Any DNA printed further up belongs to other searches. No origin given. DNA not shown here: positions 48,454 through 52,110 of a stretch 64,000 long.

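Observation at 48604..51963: Bacterial-type CocE/NonD (peptidase S15) hydrolase fused to a multi-pass membrane N-terminal region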

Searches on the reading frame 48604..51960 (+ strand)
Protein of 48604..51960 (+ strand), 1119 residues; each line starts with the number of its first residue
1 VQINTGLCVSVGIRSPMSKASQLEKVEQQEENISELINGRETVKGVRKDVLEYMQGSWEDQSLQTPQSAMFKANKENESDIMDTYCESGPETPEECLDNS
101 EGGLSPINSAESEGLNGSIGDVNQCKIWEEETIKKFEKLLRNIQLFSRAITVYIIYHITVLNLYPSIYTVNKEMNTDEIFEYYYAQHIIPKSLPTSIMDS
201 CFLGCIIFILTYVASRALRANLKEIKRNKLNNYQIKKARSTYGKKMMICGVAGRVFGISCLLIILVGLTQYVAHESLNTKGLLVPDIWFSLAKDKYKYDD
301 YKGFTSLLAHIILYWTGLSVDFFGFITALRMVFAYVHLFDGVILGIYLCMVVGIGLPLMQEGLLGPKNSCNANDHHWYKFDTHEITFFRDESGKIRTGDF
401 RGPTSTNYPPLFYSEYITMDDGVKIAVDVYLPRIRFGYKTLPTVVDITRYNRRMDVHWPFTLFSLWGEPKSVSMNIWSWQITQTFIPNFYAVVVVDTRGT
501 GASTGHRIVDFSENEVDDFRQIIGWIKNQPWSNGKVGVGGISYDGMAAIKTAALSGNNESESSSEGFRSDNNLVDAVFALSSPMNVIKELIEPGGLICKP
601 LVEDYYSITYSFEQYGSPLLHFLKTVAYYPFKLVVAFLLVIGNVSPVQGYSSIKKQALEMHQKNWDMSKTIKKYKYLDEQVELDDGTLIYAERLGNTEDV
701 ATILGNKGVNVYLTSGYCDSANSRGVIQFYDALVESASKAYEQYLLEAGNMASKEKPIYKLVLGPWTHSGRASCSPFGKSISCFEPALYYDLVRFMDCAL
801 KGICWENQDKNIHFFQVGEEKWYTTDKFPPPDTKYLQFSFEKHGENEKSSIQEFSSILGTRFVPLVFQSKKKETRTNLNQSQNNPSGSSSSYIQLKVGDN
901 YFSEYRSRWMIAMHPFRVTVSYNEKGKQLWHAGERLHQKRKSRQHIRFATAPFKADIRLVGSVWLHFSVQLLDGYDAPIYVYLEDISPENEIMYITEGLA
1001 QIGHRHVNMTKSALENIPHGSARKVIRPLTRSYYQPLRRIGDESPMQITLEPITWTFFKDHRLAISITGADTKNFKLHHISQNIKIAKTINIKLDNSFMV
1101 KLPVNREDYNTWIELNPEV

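Call 3: search_protein_families(library=pfam, proteins=[window:48604-51960:+], max_evalue=0.01)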
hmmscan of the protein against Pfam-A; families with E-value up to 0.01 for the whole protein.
window:48604-51960:+ (1119 aa): 3 families
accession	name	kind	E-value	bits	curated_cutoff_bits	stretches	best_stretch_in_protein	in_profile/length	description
PF02129.25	Peptidase_S15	-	2.7e-28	99.8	23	1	421-553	1-114/262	X-Pro dipeptidyl-peptidase (S15 family)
PF08530.16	PepX_C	-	3.2e-11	44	22.5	1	817-1074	14-183/217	X-Pro dipeptidyl-peptidase C-terminal non-catalytic domain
PF12146.15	Hydrolase_4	-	0.00018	21.4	27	1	488-553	30-95/239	Serine aminopeptidase, S33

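Call 4: search_protein_families(library=ncbifam, proteins=[window:48604-51960:+], max_evalue=0.01)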
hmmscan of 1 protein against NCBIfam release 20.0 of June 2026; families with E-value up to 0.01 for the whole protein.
window:48604-51960:+ (1119 aa): 3 families
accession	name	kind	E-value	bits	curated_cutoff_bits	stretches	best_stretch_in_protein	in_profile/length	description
TIGR00976.1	CocE_NonD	subfamily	1.7e-49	169.3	66.3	3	418-553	2-116/550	CocE/NonD family hydrolase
NF003780.0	PRK05371.1-1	subfamily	1.6e-07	30.2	642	1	473-553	122-216/594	Xaa-Pro dipeptidyl-peptidase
NF047920.1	lactonase_UilS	equivalog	0.0004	20.2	400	1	482-556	45-120/285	UilS family quorum-quenching N-acyl-homoserine lactonase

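Call 5: search_solved_structures(query=window:48604-51960:+, max_evalue=0.01, show_alignments=2)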
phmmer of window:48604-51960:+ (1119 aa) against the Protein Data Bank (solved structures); distinct sequences matched with E-value up to 0.01: 14.
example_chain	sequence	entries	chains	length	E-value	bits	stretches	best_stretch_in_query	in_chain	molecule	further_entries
3pui_A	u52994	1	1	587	2.4e-11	45.3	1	472-556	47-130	Cocaine esterase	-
1l7r_A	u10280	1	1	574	2.6e-11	45.2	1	473-556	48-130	cocaine esterase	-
1ju3_A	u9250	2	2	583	2.6e-11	45.2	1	472-556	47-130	cocaine esterase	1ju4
3i2f_A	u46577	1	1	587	2.6e-11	45.2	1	472-556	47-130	Cocaine esterase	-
3i2i_A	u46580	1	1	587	2.6e-11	45.2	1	472-556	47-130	Cocaine esterase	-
3i2g_A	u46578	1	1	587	2.7e-11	45.2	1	472-556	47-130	Cocaine esterase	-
3i2j_A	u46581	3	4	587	2.7e-11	45.2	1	472-556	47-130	Cocaine esterase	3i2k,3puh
3i2h_A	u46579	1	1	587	2.7e-11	45.1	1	472-556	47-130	Cocaine esterase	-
3ida_A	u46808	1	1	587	2.7e-11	45.1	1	472-556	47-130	Cocaine esterase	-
4p08_A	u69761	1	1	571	3.6e-11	44.7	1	473-556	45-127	Cocaine esterase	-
1l7q_A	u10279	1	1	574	6.1e-11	44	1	472-556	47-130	cocaine esterase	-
7f65_A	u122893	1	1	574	1.7e-10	42.4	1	471-556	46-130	Cocaine esterase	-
9k48_A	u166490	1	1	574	5.4e-10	40.8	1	474-556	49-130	Cocaine esterase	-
3ib3_A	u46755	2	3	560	7.4e-09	37.1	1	418-548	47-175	CocE/NonD family hydrolase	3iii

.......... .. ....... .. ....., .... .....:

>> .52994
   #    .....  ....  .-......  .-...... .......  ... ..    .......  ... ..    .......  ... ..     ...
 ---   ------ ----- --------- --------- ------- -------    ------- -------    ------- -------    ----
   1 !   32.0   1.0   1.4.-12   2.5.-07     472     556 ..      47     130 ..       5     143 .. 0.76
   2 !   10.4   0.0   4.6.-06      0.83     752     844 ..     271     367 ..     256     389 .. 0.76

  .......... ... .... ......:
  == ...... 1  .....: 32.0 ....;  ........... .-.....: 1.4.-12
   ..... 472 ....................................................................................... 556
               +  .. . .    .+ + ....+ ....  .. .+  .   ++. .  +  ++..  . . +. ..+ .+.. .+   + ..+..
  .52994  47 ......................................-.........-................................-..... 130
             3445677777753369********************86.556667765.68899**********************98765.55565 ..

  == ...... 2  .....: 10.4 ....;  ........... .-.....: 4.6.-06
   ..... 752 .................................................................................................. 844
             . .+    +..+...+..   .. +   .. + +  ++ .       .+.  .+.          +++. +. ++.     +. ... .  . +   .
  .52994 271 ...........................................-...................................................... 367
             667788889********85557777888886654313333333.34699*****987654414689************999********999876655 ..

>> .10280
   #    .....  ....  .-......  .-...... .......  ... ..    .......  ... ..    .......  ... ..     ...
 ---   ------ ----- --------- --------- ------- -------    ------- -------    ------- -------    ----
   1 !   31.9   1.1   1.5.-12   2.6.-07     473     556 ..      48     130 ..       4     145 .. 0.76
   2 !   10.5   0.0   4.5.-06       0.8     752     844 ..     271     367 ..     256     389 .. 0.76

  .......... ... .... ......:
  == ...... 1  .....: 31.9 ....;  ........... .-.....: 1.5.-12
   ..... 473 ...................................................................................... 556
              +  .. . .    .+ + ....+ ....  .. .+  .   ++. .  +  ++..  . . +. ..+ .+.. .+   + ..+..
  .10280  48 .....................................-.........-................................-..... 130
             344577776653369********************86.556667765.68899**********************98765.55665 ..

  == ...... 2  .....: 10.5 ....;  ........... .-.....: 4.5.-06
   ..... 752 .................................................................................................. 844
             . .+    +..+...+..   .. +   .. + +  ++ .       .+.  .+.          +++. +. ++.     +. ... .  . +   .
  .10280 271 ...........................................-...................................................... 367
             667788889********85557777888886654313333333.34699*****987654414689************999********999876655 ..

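Call 6: find_homologous_proteins(query=window:48604-51960:+, max_evalue=0.001)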
Query window:48604-51960:+ (1119 aa): 14 proteins with E <= 0.001 among 8000 candidates.
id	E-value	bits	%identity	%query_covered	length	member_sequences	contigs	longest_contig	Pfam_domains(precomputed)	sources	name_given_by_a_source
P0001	0.0e+0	2536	98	99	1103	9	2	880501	PF02129.25,PF08530.17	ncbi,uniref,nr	ncbi:X-Pro dipeptidyl-peptidase (S15 family) family protein [Cryptosporidium meleagridis]|uniref:X-P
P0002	0.0e+0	2350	91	98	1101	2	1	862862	PF02129.25,PF08530.17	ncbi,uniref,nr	ncbi:alpha beta hydrolase [Cryptosporidium ubiquitum]|uniref:Alpha beta hydrolase n=1 Tax=Cryptospor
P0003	0.0e+0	2285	88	98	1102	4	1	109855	PF02129.25,PF08530.17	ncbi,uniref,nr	ncbi:alpha beta hydrolase [Cryptosporidium canis]|uniref:Alpha beta hydrolase n=1 Tax=Cryptosporidiu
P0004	0.0e+0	1735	70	94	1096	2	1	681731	PF02129.25,PF08530.17,PF12146.16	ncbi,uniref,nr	ncbi:alpha beta hydrolase [Cryptosporidium bovis]|uniref:alpha beta hydrolase n=1 Tax=Cryptosporidiu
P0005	0.0e+0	1717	70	95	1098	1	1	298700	PF02129.25,PF08530.17,PF12146.16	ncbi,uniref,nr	ncbi:hypothetical protein FG386_001193 [Cryptosporidium ryanae]|uniref:uncharacterized protein n=1 T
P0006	0.0e+0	1461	60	94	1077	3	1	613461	PF02129.25,PF08530.17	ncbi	ncbi:X-Pro dipeptidyl-peptidase S15 family protein [Cryptosporidium serpentis]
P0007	9.9e-149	515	40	53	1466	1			PF02129.25,PF08530.17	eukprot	eukprot:GHVQ01025119.1.p1 GENE.GHVQ01025119.1~~GHVQ01025119.1.p1 ORF type:complete len:1467 (-),scor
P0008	6.9e-142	493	36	61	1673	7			PF02129.25,PF08530.17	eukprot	eukprot:GHVS01099427.1.p1 GENE.GHVS01099427.1~~GHVS01099427.1.p1 ORF type:complete len:1674 (-),scor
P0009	8.1e-45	171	27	59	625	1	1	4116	PF02129.25,PF00326.28,PF08530.17,PF12146.16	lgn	-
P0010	1.8e-43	167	27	59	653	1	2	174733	PF02129.25,PF08530.17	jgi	jgi:uncharacterized protein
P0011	2.9e-38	149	24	64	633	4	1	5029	PF02129.25,PF00326.28,PF08530.17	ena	-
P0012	1.1e-35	141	25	62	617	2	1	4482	PF02129.25,PF08530.17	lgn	-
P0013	3.5e-34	136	25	38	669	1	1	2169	PF02129.25,PF08530.17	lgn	-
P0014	6.0e-34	135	26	62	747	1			PF02129.25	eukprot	eukprot:PhM_4_TR17361/c0_g1_i1/m.35267/K06978/K06978; uncharacterized protein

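Call 24: search_protein_families(library=pfam, proteins=[P0007, P0008, P0014], max_evalue=1)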
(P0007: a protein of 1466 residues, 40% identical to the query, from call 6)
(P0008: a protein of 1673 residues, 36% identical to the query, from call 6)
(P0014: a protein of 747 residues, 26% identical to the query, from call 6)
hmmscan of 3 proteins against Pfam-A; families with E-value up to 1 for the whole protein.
P0007 (1466 aa): 7 families
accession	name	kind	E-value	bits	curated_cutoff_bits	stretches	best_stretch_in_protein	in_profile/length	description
PF02129.25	Peptidase_S15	-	4.7e-36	125.2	23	1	661-983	1-261/262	X-Pro dipeptidyl-peptidase (S15 family)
PF08530.16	PepX_C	-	8.2e-18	65.5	22.5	2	1260-1424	48-198/217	X-Pro dipeptidyl-peptidase C-terminal non-catalytic domain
PF12146.15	Hydrolase_4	-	0.00061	19.6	27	1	728-800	22-94/239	Serine aminopeptidase, S33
PF00561.26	Abhydrolase_1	-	0.0031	17.7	25.8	1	724-802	16-89/245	alpha/beta hydrolase fold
PF12697.13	Abhydrolase_6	-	0.051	14.7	26.3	1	725-814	12-93/217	Alpha/beta hydrolase family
PF00326.27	Peptidase_S9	-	0.14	12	22.6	1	731-799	8-81/213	Prolyl oligopeptidase family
PF19393.4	DUF5968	-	0.18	12.4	25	1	474-536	78-136/150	Family of unknown function (DUF5968)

P0008 (1673 aa): 5 families
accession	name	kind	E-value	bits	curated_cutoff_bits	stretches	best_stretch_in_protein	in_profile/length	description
PF02129.25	Peptidase_S15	-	2.2e-32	113.2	23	1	814-1146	1-261/262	X-Pro dipeptidyl-peptidase (S15 family)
PF08530.16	PepX_C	-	6e-14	52.9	22.5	1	1500-1643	75-197/217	X-Pro dipeptidyl-peptidase C-terminal non-catalytic domain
PF12146.15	Hydrolase_4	-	6.4e-05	22.8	27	1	891-963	22-94/239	Serine aminopeptidase, S33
PF00561.26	Abhydrolase_1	-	7.1e-05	23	25.8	1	886-984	15-112/245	alpha/beta hydrolase fold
PF00326.27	Peptidase_S9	-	0.2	11.6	22.6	1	894-962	8-81/213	Prolyl oligopeptidase family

P0014 (747 aa): 3 families
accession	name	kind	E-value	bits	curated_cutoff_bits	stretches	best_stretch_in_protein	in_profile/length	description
PF02129.25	Peptidase_S15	-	4.1e-42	145.1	23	1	187-482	1-261/262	X-Pro dipeptidyl-peptidase (S15 family)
PF12146.15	Hydrolase_4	-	0.007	16.1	27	1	244-328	21-104/239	Serine aminopeptidase, S33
PF08530.16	PepX_C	-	0.021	15.2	22.5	1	598-726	71-188/217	X-Pro dipeptidyl-peptidase C-terminal non-catalytic domain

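Call 34: list_cluster_members(proteins=[window:48652-51960:+, P0007, P0014, P0009, P0010, P0011, P0012, P0013])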
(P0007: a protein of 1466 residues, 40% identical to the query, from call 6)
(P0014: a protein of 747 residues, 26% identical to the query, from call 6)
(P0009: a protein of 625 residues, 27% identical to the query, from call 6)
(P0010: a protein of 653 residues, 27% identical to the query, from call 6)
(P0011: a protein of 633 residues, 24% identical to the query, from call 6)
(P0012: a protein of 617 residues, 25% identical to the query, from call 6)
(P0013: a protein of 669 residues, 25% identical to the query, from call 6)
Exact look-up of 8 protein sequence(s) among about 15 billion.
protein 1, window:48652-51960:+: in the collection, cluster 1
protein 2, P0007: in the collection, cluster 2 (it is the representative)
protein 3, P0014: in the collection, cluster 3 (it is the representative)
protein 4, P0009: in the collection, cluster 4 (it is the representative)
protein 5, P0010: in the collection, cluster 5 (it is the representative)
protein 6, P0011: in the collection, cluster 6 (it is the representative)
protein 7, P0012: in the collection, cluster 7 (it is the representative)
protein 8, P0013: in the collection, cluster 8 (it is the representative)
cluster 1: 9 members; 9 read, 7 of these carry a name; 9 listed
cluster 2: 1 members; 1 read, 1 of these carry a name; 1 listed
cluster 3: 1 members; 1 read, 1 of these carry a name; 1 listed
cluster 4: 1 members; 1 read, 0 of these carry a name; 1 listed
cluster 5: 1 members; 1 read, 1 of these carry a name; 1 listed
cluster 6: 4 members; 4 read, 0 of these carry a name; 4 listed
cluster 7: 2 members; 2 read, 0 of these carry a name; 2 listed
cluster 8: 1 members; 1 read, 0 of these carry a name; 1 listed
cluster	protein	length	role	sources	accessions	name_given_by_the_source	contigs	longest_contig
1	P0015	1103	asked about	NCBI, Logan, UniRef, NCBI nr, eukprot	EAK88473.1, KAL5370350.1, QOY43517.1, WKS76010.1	alpha beta hydrolase with 5 transmembrane domains [Cryptosporidium parvum Iowa II] | Alpha beta hydrolase with 5 transmembrane domains n=2 Tax=Cryptosporidium parvum ... | QOY43517.1 hypothetical protein CPATCC_000310 [Cryptosporidium parvum]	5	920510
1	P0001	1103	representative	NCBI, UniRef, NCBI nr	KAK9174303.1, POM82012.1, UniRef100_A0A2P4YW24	X-Pro dipeptidyl-peptidase (S15 family) family protein [Cryptosporidium meleagridis] | X-Pro dipeptidyl-peptidase (S15 family) family protein n=1 Tax=Cryptosporidium ...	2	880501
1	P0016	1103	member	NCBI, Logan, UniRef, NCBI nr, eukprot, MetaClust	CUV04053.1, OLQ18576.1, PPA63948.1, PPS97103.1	unnamed protein product [Cryptosporidium hominis] | X-Pro dipeptidyl-peptidase n=2 Tax=Cryptosporidium hominis TaxID=237895 ... | hydrolase CocE/NonD family protein [Cryptosporidium hominis]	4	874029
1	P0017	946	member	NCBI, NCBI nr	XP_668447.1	hypothetical protein [Cryptosporidium hominis TU502]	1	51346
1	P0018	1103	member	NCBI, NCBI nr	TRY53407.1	X-Pro dipeptidyl-peptidase [Cryptosporidium tyzzeri]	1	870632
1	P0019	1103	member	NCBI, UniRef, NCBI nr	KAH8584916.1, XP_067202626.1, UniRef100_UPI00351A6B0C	alpha beta hydrolase with 5 transmembrane domains [Cryptosporidium sp. chipmunk genotype ... | alpha beta hydrolase with 5 transmembrane domains n=1 Tax=Cryptosporidium sp. chipmunk ...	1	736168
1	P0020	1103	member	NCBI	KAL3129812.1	alpha beta hydrolase [Cryptosporidium hominis]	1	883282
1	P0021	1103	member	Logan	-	-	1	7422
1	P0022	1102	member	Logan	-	-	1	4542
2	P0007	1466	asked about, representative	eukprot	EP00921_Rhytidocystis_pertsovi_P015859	GHVQ01025119.1.p1 GENE.GHVQ01025119.1~~GHVQ01025119.1.p1 ORF type:complete len:1467 ...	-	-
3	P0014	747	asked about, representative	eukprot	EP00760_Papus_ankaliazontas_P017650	PhM_4_TR17361/c0_g1_i1/m.35267/K06978/K06978; uncharacterized protein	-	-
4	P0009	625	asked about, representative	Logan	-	-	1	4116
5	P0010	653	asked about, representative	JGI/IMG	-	uncharacterized protein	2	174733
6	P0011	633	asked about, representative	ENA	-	-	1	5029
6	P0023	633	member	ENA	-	-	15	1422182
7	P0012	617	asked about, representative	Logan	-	-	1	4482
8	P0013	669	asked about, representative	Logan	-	-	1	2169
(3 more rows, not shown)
